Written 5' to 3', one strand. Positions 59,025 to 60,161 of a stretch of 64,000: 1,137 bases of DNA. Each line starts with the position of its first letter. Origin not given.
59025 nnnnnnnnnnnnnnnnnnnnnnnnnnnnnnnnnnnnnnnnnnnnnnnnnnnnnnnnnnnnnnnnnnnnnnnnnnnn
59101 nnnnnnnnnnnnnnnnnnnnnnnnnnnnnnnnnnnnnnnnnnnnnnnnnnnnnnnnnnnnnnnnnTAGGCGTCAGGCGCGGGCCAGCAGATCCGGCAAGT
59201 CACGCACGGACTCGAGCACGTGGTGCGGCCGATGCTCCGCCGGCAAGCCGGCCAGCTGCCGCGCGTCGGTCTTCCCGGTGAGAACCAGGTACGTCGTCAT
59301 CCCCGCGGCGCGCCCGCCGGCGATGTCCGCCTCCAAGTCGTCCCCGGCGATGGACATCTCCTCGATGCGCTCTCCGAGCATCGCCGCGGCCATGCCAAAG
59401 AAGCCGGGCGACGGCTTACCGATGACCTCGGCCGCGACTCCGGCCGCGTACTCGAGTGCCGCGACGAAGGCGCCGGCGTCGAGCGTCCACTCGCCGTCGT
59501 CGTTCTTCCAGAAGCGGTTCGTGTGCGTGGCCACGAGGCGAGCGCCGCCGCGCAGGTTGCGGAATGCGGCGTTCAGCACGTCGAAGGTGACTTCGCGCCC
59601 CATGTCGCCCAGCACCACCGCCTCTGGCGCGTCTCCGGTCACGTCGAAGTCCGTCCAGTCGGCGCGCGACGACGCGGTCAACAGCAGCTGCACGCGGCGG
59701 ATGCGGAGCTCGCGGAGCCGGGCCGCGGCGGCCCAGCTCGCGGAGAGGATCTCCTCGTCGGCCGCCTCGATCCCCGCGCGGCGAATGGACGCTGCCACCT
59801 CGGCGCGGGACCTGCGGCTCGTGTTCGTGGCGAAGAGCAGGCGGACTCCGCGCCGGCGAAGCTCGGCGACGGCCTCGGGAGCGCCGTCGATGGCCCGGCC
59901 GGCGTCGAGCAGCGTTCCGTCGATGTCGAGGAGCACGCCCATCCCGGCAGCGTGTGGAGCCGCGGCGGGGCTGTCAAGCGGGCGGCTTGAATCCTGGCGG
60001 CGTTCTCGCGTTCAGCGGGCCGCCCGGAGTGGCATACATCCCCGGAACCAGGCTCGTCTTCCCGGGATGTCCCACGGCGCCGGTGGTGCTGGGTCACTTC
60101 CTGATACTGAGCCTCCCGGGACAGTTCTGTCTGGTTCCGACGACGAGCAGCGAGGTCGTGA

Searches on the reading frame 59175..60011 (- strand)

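Call 38: search_protein_families(library=pfam, proteins=[window:59175-60011:-], max_evalue=0.0001)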
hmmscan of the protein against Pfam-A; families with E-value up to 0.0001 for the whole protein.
window:59175-60011:- (279 aa): 3 families
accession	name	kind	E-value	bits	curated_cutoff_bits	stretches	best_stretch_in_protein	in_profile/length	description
PF13242.12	Hydrolase_like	-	2.3e-20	72.7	22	1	196-272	1-75/75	HAD-hyrolase-like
PF13344.12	Hydrolase_6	-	1.6e-19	70.2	27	1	26-117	1-93/101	Haloacid dehalogenase-like hydrolase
PF00702.32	Hydrolase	-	5.2e-09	37.2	26.4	1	25-237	3-191/191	haloacid dehalogenase-like hydrolase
